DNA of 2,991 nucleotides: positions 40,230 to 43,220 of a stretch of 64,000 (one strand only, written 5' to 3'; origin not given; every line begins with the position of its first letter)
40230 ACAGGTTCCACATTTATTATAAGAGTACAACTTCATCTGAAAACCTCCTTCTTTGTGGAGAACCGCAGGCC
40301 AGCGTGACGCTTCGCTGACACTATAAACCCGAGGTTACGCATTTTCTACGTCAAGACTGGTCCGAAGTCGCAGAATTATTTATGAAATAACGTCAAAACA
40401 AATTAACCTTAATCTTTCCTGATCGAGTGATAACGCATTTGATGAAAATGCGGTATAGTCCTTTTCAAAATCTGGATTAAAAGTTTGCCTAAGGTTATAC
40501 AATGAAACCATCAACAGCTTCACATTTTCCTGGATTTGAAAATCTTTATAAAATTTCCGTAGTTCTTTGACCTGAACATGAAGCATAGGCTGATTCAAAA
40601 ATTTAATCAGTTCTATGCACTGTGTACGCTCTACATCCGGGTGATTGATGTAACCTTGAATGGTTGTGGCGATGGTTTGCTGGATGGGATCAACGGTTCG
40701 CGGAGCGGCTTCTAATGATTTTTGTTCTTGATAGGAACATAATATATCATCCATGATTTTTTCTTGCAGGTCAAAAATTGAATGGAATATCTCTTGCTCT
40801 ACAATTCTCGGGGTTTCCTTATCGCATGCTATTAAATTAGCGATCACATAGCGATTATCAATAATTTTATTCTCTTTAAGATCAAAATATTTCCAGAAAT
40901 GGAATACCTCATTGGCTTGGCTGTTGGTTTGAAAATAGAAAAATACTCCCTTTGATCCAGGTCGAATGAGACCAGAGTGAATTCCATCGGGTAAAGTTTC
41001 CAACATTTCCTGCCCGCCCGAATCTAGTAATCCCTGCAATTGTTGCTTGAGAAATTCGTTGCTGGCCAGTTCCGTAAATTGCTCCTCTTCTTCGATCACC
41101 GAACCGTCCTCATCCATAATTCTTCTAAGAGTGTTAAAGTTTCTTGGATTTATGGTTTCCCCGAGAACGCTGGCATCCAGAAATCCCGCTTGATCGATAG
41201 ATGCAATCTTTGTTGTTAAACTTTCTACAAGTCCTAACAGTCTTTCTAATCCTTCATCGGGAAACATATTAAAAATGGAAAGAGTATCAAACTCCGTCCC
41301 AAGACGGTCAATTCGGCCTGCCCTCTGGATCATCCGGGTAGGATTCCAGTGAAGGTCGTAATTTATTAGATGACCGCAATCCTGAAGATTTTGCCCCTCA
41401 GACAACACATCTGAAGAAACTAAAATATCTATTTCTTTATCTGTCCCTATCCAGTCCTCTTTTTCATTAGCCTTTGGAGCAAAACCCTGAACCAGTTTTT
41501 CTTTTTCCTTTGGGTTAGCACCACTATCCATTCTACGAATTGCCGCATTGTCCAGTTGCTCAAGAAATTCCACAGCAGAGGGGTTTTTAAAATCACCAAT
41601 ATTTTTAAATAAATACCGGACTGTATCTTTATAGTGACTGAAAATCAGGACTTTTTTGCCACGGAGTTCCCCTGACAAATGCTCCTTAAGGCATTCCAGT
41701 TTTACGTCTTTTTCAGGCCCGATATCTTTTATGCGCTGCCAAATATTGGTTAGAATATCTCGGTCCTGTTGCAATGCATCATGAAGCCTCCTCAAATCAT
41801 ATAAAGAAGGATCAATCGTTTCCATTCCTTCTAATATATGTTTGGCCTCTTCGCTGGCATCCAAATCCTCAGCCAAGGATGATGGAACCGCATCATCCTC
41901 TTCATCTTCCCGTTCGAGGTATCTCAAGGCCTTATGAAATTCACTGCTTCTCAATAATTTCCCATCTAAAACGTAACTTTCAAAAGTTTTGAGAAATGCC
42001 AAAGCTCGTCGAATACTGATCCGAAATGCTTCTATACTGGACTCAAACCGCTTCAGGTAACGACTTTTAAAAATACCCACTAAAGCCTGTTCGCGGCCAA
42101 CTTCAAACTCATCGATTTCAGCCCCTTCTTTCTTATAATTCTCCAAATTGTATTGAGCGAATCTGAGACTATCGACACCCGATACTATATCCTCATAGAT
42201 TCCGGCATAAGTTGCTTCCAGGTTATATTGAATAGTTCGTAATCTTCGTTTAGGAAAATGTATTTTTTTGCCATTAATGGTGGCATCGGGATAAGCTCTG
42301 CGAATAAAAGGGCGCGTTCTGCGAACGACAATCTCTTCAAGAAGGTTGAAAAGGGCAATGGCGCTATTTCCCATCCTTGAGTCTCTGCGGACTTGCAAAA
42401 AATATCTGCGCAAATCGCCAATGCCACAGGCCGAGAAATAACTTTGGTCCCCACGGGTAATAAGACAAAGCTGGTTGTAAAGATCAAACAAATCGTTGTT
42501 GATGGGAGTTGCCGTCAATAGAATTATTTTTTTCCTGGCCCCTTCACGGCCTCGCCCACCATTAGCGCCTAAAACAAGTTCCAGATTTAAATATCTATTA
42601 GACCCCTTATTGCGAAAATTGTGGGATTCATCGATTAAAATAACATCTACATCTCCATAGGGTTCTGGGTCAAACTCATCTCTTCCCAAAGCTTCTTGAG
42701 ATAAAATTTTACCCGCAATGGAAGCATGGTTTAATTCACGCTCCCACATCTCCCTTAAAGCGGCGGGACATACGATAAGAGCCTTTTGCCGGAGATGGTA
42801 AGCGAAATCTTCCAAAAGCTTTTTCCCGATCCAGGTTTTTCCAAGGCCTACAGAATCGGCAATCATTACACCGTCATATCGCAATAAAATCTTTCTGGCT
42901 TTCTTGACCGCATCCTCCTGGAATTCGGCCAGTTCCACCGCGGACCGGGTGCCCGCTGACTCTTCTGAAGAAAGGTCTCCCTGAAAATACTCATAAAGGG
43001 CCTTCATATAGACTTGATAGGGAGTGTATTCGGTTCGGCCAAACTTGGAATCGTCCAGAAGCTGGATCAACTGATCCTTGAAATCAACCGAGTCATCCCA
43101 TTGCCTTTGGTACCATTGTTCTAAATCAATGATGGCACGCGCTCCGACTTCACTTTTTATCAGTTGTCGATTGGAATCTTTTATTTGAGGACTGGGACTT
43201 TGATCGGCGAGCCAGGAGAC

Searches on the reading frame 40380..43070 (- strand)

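Call 42: search_protein_families(library=ncbifam, proteins=[window:40380-43070:-], max_evalue=0.00001)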
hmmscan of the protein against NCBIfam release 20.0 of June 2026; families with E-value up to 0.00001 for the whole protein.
window:40380-43070:- (896 aa): 7 families
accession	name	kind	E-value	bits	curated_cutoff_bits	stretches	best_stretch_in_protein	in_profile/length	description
NF038317.1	DISARM_DrmD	equivalog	5e-42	144.3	610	2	140-682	238-701/1021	DISARM system SNF2-like helicase DrmD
NF042964.1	phospholipD_antiphage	equivalog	1.9e-31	109.2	1100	1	425-609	637-808/895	phospholipase D-like domain-containing anti-phage protein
NF038318.1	DISARM_DrmD_b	equivalog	1.8e-22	79.4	950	1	472-599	411-539/868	DISARM system SNF2-like helicase DrmD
NF041062.1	DpdE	equivalog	3.4e-21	74.9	500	2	372-590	482-639/1048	protein DpdE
NF003426.0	PRK04914.1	equivalog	1.6e-11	43.2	576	1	546-593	547-594/959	RNA polymerase-associated protein RapA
NF010337.0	PRK13766.1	equivalog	2.8e-07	29.1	610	1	445-589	341-467/781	Hef nuclease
NF053710.1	RNA_heli_RhlE2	exception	1.5e-06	26.9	925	1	545-652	298-402/635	RNA helicase RhlE2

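Call 47: search_protein_families(library=padloc, proteins=[window:40380-43070:-], max_evalue=0.00001)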
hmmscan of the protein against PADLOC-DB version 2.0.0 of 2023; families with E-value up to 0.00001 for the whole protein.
window:40380-43070:- (896 aa): 29 families (the best 25 are shown)
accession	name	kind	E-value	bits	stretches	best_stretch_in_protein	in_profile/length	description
PDLC01075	C3a139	-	6.3e-54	181.7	1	6-628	180-765/948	HKD+Snf2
PDLC02621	DrmD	-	2.3e-34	116.8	2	245-678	333-715/1040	DrmD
PDLC02623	DrmD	-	1.4e-28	97.2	2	461-623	520-654/1040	DrmD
PDLC00659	HmaA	-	7.9e-24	81.6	1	271-606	323-625/1176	SNF2 helicase / DEAD-box helicase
PDLC02619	DrmD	-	1.2e-23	81.3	1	472-599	414-542/872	DrmD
PDLC02572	DrmA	-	5.6e-21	72.2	2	339-595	401-626/1043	DrmA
PDLC02633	DrmD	-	1.1e-19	68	2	422-605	470-643/839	DrmD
PDLC02193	PLD_Helicase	-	7.5e-19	65.4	1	431-606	646-813/905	-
PDLC02500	BrxHI|BrxHII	-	1.2e-16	58.4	1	545-609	528-591/933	BrxHI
PDLC02632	DrmD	-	1.7e-16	57.9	2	458-601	507-635/662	DrmD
PDLC02840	DpdE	-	4.3e-16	56.4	2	433-595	520-659/1091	DpdE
PDLC02504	BrxHI|BrxHII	-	6.1e-16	55.5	1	431-637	443-625/971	BrxHII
PDLC02853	DpdE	-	3.5e-15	53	1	450-607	464-616/985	DpdE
PDLC02843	DpdE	-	9.9e-14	48.2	1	538-592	613-666/1091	DpdE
PDLC03830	ZacC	-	4.2e-13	46.8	0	45-96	11-63/1019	-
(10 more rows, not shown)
